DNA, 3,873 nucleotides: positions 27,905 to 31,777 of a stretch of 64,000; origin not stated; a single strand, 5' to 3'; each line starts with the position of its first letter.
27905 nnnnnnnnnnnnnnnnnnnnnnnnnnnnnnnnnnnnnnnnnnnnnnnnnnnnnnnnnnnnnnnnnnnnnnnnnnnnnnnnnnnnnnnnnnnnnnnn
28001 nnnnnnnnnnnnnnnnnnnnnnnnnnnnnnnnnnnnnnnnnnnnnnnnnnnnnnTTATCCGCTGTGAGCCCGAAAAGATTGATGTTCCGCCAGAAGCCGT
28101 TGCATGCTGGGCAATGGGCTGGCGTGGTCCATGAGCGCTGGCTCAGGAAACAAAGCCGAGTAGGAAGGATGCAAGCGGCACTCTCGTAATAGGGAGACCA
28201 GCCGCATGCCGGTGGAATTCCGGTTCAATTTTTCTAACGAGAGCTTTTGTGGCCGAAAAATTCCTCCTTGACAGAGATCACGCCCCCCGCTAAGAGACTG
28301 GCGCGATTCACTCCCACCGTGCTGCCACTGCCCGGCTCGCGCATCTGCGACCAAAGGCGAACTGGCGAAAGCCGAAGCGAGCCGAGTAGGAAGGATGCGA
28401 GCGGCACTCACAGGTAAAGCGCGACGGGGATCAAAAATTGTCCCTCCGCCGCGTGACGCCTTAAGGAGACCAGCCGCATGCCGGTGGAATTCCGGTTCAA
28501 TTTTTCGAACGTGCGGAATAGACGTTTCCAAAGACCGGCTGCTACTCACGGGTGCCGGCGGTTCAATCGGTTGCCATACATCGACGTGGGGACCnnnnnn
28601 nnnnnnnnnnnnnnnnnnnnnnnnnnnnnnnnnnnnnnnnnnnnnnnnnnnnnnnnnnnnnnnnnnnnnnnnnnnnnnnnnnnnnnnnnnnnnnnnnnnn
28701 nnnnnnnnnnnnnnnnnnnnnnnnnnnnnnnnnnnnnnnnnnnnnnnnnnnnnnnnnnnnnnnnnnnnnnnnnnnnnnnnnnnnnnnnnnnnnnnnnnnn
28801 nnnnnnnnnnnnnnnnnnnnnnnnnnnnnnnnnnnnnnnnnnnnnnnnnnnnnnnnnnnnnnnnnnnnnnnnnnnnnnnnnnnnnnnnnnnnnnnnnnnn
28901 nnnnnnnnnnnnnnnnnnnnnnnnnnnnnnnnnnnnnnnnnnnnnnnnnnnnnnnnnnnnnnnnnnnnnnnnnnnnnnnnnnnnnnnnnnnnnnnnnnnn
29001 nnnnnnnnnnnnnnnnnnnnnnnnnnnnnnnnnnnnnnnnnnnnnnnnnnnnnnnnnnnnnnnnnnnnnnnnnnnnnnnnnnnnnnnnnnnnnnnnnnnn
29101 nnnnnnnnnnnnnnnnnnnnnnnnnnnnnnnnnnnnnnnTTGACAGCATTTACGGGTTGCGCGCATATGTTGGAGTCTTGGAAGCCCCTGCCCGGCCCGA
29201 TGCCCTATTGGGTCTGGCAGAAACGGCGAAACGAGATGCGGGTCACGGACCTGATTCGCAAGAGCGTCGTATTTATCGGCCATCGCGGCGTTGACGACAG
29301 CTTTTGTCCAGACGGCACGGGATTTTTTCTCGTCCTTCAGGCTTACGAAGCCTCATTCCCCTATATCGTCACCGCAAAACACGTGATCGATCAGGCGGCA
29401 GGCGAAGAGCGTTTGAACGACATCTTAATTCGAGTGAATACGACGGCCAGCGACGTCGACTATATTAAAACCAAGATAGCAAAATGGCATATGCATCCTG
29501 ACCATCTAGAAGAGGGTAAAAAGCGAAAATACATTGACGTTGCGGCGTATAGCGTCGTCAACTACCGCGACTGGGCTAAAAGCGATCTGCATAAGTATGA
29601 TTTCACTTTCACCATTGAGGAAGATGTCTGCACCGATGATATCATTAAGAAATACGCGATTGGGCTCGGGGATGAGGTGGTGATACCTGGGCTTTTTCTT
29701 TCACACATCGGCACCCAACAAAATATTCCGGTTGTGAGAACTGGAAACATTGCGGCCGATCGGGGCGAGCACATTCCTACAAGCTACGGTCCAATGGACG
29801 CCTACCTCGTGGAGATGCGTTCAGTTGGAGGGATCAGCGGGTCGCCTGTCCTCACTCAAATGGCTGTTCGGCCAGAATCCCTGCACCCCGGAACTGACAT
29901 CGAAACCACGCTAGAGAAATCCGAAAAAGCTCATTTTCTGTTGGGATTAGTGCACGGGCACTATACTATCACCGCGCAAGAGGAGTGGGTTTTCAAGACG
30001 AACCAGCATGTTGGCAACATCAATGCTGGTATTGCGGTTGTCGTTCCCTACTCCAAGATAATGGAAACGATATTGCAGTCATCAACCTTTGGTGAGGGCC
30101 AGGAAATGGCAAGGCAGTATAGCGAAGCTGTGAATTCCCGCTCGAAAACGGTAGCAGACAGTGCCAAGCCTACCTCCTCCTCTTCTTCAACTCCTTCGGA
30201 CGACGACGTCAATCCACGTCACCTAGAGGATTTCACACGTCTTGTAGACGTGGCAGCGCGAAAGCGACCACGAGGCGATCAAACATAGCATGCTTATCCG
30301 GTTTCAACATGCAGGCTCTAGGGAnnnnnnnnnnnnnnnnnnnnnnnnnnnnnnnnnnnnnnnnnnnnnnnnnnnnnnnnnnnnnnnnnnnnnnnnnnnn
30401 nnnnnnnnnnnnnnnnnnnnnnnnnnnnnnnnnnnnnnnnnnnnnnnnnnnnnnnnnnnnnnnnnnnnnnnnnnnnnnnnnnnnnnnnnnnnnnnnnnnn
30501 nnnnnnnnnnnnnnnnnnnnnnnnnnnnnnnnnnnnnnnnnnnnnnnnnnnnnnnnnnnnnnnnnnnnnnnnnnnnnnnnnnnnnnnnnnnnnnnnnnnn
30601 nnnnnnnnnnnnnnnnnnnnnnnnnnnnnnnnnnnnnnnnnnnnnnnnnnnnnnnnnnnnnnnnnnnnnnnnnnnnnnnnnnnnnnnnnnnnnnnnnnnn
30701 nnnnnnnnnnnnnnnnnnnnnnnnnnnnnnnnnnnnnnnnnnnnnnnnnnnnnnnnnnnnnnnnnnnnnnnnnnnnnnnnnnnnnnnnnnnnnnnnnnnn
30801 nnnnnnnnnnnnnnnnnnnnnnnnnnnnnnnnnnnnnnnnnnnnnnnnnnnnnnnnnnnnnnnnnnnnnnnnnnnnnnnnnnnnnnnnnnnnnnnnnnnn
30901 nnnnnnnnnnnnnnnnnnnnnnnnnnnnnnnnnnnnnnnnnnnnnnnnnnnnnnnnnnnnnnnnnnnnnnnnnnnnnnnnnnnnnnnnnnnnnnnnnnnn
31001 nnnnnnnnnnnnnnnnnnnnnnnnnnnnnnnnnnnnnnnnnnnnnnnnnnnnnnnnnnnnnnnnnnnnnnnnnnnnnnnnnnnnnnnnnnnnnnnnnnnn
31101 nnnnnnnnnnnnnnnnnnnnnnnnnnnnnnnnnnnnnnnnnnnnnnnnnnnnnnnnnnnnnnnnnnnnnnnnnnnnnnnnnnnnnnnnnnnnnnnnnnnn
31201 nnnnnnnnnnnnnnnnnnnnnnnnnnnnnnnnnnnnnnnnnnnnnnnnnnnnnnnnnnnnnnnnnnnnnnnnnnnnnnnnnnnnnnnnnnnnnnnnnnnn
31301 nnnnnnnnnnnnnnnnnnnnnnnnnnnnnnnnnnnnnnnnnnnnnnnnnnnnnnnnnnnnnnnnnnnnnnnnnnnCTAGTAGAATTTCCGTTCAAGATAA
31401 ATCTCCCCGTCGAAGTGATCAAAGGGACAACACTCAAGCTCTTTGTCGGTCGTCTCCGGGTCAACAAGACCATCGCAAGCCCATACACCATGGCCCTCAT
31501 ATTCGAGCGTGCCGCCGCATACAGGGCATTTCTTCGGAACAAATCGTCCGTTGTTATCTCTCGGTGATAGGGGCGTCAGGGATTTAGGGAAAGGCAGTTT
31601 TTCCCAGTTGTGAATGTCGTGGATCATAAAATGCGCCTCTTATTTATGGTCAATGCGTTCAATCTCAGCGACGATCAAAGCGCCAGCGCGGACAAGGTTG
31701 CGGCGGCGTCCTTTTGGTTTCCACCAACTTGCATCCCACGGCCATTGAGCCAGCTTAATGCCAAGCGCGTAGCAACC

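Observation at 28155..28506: Two tandem copies of an unclassified structured-RNA-like module with a variable hairpin insert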

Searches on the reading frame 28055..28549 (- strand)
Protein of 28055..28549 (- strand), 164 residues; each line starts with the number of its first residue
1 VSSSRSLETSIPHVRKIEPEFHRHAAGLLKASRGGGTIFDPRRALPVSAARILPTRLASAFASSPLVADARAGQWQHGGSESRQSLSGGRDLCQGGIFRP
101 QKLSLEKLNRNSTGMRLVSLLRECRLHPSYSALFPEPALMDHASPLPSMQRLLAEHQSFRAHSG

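Call 29: search_protein_families(library=pfam, proteins=[window:28055-28549:-], max_evalue=0.01)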
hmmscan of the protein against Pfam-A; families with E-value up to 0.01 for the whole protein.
window:28055-28549:- (164 aa): 0 families

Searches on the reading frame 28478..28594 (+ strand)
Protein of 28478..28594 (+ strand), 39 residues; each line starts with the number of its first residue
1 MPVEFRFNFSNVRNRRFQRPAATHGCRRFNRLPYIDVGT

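Call 82: search_protein_representatives(protein=window:28478-28594:+)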
Query: 39 residues. Proteins with E-value up to 0.001 (for the whole library): 2; up to 1e-10: 1; up to 1e-30: 0. The best 2 are listed.
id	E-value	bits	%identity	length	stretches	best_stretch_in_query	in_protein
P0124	3.3e-20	85.2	100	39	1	1-39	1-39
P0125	5.4e-07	44.8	41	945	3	14-30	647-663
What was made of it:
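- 28478..28597 (+): Candidate 39-codon ORF opened by the module's ATG in copy 2. It shares only its first 11 codons with the copy-1 ORF. No homologue among 1.84 billion representative proteins apart from itself (call 82).
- The 39-aa product has no homologue among 1.84 billion representatives (call 82).
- Tried and rejected: The 39-aa ORF matches only itself, plus one low-complexity hit (call 82).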

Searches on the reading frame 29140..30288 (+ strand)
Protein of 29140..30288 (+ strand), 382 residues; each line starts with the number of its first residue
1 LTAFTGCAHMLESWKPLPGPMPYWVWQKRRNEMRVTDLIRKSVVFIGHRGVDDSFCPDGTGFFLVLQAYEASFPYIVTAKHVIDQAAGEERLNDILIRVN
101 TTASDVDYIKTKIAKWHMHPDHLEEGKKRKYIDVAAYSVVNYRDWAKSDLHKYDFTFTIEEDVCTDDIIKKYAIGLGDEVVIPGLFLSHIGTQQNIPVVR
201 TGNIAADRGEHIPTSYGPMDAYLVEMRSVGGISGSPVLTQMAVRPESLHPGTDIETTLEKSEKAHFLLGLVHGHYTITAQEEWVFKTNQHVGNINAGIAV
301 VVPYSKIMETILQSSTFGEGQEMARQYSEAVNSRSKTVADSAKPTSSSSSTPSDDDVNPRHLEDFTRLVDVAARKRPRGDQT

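Call 12: search_protein_families(library=pfam, proteins=[window:29140-30288:+], max_evalue=0.01)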
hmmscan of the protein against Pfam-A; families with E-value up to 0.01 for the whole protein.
window:29140-30288:+ (382 aa): 0 families

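Call 13: search_protein_families(library=phrogs, proteins=[window:29140-30288:+], max_evalue=0.001)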
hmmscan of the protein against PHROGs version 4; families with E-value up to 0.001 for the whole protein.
window:29140-30288:+ (382 aa): 1 family
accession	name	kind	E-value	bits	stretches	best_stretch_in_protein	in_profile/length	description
phrog_7688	-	unknown function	1.2e-14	55.1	1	58-315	25-276/288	-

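Call 16: find_related_loci(query=window:29140-30288:+, collection=viral_contigs, flank=5000)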
Query window:29140-30288:+ (382 aa) in viral_contigs; peptide patterns used: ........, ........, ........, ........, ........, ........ (x = any residue, [..] = any of these).
1 stretches matched a pattern, but none encodes a relative of the query by tblastn (E <= 1e-3).

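Call 19: find_encoding_contigs(protein=window:29140-30288:+, flank=6000, max_places=10)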
Protein window:29140-30288:+ (382 aa): no gene with exactly this product is on record in the collection.

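Call 30: find_homologous_proteins(query=window:29140-30288:+, max_evalue=0.00001)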
Query window:29140-30288:+ (382 aa): 325 proteins with E <= 0.00001 among 3344 candidates; the best 120 are listed.
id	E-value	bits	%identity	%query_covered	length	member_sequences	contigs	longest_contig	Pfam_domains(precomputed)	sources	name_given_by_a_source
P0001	7.9e-240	814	98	98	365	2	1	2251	-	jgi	jgi:hypothetical protein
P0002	3.4e-172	591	69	98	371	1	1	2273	-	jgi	jgi:hypothetical protein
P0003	2.6e-154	532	63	96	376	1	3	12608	-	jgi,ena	jgi:hypothetical protein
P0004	5.1e-152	525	63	98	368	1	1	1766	-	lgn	-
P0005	9.2e-150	517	64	94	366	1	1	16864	-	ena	-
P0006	2.6e-149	516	59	95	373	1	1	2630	-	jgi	jgi:hypothetical protein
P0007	1.8e-141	490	61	92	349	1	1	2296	-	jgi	jgi:hypothetical protein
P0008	3.3e-138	479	62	92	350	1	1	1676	-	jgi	jgi:hypothetical protein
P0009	7.9e-138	478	57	96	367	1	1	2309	-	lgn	-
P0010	2.3e-137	476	59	93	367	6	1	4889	-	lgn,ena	-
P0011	2.5e-136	473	61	92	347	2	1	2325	-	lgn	-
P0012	1.7e-135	470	61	91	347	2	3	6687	-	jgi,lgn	jgi:hypothetical protein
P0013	2.4e-133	463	68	78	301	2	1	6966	-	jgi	jgi:hypothetical protein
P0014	1.4e-129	451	61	85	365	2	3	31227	-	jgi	jgi:hypothetical protein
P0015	1.6e-126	441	57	91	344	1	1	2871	-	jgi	jgi:hypothetical protein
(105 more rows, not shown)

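Call 31: find_encoding_contigs(protein=P0001, flank=6000, max_places=4)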
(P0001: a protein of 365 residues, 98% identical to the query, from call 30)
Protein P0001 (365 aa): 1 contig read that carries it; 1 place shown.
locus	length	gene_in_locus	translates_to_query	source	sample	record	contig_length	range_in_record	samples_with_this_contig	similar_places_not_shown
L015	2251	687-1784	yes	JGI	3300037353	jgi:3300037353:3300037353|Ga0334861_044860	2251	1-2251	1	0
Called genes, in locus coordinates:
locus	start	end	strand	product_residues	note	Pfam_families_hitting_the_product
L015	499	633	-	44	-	-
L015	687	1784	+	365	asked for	-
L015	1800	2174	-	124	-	PF12762:DDE_Tnp_IS1595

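Call 32: find_encoding_contigs(protein=P0003, flank=8000, max_places=4)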
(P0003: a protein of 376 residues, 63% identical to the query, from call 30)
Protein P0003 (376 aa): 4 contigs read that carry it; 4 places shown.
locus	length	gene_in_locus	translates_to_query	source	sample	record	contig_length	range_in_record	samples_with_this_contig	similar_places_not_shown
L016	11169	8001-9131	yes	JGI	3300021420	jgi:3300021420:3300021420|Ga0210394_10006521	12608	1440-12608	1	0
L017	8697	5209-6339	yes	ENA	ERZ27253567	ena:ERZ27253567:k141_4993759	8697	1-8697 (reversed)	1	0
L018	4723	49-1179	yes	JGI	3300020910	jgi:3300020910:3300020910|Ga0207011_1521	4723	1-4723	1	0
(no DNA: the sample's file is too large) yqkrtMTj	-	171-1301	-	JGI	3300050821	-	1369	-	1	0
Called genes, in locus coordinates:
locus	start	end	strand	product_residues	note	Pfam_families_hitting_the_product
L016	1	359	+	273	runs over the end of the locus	PF13560:HTH_31, PF01381:HTH_3, PF12844:HTH_19 (weak), PF17765:MLTR_LBD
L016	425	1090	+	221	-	PF01323:DSBA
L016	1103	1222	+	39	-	-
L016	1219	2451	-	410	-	PF13480:Acetyltransf_6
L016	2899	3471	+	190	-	PF00440:TetR_N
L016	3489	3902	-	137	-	-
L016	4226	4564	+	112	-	-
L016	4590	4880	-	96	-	PF21834:DUF6894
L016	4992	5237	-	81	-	-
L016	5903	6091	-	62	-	-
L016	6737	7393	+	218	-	-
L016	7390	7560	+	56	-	-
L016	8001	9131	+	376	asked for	-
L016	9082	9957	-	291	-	PF12760:Zn_ribbon_IS1595, PF12762:DDE_Tnp_IS1595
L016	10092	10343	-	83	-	-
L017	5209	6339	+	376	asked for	-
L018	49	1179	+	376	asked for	-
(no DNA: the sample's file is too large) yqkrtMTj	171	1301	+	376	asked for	-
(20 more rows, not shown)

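Call 33: find_encoding_contigs(protein=P0005, flank=8000, max_places=4)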
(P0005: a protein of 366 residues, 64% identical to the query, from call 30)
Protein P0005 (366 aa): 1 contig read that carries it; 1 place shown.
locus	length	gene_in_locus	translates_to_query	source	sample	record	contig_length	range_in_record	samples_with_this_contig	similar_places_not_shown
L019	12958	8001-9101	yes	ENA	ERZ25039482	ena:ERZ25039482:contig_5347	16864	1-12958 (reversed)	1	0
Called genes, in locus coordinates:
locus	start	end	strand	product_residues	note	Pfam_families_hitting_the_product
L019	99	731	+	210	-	-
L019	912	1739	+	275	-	PF01571:GCV_T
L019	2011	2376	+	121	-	PF01597:GCV_H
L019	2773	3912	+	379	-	PF02347:GDC-P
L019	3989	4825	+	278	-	PF02347:GDC-P, PF01212:Beta_elim_lyase (weak)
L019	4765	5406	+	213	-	PF21478:GcvP2_C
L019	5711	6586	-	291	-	-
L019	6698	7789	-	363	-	PF00154:RecA_N, PF08423:Rad51, PF06745:ATPase (weak), PF01637:ATPase_2 (faint), PF27531:MT3502_N (weak), PF21096:RecA_C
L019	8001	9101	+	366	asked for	-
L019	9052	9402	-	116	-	PF12762:DDE_Tnp_IS1595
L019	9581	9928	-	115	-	-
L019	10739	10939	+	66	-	-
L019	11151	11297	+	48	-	-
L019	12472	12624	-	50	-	-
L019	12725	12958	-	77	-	?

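Call 68: find_encoding_contigs(protein=window:29167-30288:+, flank=2500, max_places=10)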
Protein window:29167-30288:+ (373 aa): 10 contigs read that carry it; 7 places shown.
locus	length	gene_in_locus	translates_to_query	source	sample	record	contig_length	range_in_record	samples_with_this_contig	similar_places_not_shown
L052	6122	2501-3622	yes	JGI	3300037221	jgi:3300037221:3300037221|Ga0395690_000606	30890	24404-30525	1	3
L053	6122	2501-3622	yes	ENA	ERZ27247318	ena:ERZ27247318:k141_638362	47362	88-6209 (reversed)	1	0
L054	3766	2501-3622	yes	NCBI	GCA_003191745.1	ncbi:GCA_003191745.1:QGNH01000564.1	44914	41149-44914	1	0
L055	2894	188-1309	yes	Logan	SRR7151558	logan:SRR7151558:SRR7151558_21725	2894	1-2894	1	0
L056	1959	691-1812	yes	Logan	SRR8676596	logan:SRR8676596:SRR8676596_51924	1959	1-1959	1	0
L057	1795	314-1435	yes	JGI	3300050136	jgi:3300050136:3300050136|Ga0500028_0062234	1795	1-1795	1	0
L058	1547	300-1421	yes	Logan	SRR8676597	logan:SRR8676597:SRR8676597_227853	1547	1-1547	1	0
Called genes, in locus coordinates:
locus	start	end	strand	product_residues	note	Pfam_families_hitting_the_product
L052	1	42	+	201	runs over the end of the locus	-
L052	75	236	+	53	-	-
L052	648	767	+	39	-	-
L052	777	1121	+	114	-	-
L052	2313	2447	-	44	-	-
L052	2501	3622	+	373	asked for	-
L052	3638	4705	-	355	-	PF12760:Zn_ribbon_IS1595, PF12762:DDE_Tnp_IS1595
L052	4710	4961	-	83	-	-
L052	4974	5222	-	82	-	-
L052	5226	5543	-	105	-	-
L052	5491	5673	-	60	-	-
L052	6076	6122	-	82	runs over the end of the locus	-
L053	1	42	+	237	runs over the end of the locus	-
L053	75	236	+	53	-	-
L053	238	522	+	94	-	-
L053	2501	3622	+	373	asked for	-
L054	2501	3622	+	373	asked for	-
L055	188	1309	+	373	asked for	-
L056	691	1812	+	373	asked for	-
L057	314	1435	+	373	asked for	-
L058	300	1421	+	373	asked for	-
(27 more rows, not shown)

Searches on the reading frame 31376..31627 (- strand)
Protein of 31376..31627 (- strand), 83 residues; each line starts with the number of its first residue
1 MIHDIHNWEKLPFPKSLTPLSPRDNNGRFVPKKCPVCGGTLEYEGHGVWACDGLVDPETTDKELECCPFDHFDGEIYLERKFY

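Call 29: search_protein_families(library=pfam, proteins=[window:31376-31627:-], max_evalue=0.01)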
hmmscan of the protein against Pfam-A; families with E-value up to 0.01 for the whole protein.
window:31376-31627:- (83 aa): 1 family
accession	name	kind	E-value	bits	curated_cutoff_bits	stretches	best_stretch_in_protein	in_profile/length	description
PF08063.17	Zn_ribbon_PADR1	-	0.00045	20.4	25.1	1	31-56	2-27/42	PADR1 domain, zinc ribbon fold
